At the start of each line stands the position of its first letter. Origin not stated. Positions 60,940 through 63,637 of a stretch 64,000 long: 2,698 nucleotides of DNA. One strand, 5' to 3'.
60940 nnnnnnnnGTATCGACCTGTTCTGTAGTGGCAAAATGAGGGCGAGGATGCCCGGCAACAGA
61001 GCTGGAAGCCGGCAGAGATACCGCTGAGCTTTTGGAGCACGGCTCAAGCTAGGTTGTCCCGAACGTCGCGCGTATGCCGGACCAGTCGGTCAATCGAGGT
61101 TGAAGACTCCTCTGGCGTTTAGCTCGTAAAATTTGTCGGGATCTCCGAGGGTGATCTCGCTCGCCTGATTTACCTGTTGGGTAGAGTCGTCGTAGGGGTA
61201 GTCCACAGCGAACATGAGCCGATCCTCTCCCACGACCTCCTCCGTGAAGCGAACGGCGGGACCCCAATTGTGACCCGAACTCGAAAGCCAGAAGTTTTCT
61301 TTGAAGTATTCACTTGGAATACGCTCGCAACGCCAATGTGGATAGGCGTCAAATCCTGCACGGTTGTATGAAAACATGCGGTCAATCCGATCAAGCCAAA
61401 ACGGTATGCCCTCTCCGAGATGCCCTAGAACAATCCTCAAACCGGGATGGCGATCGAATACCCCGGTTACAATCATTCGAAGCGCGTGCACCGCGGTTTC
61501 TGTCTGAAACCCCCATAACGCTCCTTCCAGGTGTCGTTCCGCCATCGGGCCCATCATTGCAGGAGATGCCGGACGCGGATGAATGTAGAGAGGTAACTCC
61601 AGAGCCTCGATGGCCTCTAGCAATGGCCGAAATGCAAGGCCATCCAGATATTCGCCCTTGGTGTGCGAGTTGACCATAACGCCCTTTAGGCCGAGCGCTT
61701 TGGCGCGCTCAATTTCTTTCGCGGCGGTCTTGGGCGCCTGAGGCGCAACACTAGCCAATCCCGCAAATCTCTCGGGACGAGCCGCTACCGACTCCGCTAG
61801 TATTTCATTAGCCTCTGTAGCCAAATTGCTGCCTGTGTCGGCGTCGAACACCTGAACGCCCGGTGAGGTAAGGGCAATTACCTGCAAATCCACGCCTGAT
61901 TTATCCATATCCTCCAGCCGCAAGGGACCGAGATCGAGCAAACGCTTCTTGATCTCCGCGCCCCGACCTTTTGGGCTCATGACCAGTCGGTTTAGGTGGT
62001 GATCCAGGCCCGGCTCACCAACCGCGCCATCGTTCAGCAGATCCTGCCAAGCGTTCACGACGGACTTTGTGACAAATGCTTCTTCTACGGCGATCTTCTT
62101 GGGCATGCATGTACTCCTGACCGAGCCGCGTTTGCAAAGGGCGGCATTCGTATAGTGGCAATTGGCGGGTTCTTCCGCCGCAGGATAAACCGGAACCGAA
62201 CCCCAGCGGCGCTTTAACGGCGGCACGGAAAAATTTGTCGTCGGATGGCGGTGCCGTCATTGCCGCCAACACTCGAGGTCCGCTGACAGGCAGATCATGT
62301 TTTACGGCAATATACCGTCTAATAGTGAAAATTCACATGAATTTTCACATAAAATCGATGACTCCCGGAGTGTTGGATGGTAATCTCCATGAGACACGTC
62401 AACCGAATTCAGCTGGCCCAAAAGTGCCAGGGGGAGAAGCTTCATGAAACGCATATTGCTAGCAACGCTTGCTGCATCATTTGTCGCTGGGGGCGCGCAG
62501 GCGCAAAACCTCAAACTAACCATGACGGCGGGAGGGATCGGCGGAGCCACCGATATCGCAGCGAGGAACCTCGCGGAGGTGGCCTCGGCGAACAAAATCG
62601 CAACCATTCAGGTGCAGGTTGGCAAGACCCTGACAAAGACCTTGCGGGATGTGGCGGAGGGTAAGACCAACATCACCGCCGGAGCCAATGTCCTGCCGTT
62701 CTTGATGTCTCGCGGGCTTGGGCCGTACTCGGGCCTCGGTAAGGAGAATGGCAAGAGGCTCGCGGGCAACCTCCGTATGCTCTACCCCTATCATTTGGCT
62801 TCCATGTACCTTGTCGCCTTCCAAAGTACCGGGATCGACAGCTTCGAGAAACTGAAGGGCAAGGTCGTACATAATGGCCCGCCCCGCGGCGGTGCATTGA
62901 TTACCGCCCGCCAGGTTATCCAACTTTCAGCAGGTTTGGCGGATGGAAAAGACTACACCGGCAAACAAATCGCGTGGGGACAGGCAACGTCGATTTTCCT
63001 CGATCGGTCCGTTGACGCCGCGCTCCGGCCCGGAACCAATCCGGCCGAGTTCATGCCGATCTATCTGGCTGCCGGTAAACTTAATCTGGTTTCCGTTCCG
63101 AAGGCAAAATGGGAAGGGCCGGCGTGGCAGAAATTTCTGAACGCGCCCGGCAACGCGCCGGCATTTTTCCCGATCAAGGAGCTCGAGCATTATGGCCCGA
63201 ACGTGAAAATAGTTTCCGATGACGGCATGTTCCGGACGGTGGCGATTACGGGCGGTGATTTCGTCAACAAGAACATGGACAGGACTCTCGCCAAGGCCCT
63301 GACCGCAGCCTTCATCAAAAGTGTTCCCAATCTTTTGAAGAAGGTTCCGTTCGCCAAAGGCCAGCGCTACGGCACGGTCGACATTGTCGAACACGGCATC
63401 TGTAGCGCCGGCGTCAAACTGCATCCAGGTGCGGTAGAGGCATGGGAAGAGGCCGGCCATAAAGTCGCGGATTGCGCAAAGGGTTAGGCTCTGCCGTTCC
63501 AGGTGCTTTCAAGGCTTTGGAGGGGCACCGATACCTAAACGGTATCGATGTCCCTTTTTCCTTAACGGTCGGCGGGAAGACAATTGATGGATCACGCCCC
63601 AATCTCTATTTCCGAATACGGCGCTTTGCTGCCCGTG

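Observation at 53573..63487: Second putative regulon: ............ boxes place a core-MetE enzyme inside an aromatic catabolic circuit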

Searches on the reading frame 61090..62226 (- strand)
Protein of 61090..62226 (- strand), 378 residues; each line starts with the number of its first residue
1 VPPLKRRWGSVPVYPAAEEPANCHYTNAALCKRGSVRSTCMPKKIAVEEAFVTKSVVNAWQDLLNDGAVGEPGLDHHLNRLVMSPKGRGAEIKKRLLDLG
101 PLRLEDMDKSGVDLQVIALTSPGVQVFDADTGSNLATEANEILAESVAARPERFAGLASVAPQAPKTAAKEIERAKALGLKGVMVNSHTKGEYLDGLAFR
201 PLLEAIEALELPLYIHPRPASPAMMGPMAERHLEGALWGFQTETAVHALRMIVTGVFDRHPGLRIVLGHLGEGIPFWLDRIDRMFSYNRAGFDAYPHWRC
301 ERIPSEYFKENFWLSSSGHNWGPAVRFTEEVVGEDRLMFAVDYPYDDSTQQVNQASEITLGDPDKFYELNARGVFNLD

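Call 8: search_protein_families(library=pfam, proteins=[window:61090-62226:-])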
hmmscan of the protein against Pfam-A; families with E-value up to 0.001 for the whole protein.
window:61090-62226:- (378 aa): 1 family
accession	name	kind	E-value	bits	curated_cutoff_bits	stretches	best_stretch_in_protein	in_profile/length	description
PF04909.20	Amidohydro_2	-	6e-37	128.4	26.4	1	103-376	24-288/289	Amidohydrolase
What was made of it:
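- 61090..62106 (-): LigW-like non-oxidative hydroxybenzoate decarboxylase (Amidohydro_2), 338 aa. PF04909 (call 8).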

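Call 9: search_protein_families(library=ncbifam, proteins=[window:61090-62226:-])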
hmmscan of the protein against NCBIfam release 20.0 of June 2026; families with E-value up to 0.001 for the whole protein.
window:61090-62226:- (378 aa): 0 families

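Call 46: search_solved_structures(query=window:61093-62106:-, max_evalue=0.00001)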
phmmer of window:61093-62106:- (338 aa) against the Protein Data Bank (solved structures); distinct sequences matched with E-value up to 0.00001: 42.
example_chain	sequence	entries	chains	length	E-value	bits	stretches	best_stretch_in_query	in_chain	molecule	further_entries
4inf_A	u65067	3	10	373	2.5e-83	283.2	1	4-336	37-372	METAL-DEPENDENT HYDROLASE | 5-Carboxyvanillate Decarboxylase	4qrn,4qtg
4qs5_A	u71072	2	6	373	1.2e-82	280.9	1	4-336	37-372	Ligw2 Decarboxylase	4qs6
4icm_A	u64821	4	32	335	6.2e-74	252.3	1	5-309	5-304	5-carboxyvanillate decarboxylase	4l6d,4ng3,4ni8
3s4t_A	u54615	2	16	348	1.8e-51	178.4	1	49-336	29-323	Amidohydrolase 2 | Gamma-resorcylate decarboxylase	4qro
2dvt_A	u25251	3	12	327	4.5e-49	170.5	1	49-338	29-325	Thermophilic reversible gamma-resorcylate decarboxylase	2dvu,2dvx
7wkl_A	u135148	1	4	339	9.8e-46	159.6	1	54-338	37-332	Amidohydrolase 2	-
7wjr_A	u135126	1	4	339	1.3e-45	159.2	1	54-338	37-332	2,3-dihydroxybenzoate decarboxylase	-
7wmb_A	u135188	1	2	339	3.2e-45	157.8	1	54-338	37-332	Amidohydrolase 2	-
7wkm_A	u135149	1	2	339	3.4e-45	157.8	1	54-338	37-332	Amidohydrolase 2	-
7a19_A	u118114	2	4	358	4.1e-45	157.5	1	54-338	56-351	Amidohydrolase 2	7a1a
6m53_A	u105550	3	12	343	3.2e-42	148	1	56-335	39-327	2,3-dihydroxybenzoate decarboxylase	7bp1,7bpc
3nur_A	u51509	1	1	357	9.5e-33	116.9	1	63-324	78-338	Amidohydrolase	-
6jqw_A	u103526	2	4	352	3.1e-31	111.9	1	42-306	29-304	Salicylate decarboxylase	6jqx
8h41_A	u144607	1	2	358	3.3e-31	111.8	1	42-306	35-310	Salicylate decarboxylase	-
8yt2_A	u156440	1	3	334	7.2e-27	97.5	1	61-337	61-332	2-amino-3-carboxymuconate 6-semialdehyde decarboxylase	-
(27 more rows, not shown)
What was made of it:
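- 61090..62106 (-): PDB 4inf/4qs5, 5-carboxyvanillate decarboxylase LigW/LigW2, 283 bits (call 46).
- The LigW-like gene's closest solved relatives are 5-carboxyvanillate decarboxylases (call 46).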

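Call 74: search_protein_families(library=ncbifam, proteins=[window:61093-62106:-], max_evalue=0.00001)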
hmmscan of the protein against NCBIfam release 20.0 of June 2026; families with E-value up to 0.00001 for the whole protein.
window:61093-62106:- (338 aa): 0 families

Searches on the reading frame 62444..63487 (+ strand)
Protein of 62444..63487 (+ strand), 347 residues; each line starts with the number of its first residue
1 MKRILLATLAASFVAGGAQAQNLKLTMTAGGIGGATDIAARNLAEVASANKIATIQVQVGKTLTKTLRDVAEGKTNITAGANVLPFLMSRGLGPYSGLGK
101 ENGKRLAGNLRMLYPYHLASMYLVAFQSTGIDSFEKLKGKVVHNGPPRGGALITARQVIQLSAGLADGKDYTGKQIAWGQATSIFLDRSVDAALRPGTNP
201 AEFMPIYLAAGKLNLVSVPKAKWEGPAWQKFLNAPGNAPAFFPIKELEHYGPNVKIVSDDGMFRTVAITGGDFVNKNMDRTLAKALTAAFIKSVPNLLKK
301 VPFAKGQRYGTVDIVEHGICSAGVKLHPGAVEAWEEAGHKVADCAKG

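Call 8: search_protein_families(library=pfam, proteins=[window:62444-63487:+])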
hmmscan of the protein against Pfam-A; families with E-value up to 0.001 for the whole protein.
window:62444-63487:+ (347 aa): 1 family
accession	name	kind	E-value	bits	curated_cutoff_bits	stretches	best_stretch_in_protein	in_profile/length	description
PF16868.10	NMT1_3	-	2.5e-12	47.4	27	1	29-338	3-289/289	NMT1-like family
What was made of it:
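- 62444..63487 (+): TAXI-type TRAP solute-binding protein with no permease gene downstream in the window. PF16868 (call 8).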

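Call 9: search_protein_families(library=ncbifam, proteins=[window:62444-63487:+])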
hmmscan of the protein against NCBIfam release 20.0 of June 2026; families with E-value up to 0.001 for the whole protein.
window:62444-63487:+ (347 aa): 1 family
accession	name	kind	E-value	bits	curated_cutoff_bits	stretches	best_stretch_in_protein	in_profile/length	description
TIGR02122.1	TRAP_TAXI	subfamily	1.1e-19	70.4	84.35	1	3-338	4-320/320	TAXI family TRAP transporter solute-binding subunit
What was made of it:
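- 62444..63487 (+): TIGR02122 70 bits, below its cut-off of 84 (call 9).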

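Call 75: search_protein_families(library=ncbifam, proteins=[window:62444-63484:+], max_evalue=1e-10)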
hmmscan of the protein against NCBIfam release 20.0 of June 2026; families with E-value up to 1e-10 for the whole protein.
window:62444-63484:+ (347 aa): 1 family
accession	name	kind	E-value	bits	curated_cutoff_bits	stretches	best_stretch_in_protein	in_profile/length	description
TIGR02122.1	TRAP_TAXI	subfamily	1.1e-19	70.4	84.35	1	3-338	4-320/320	TAXI family TRAP transporter solute-binding subunit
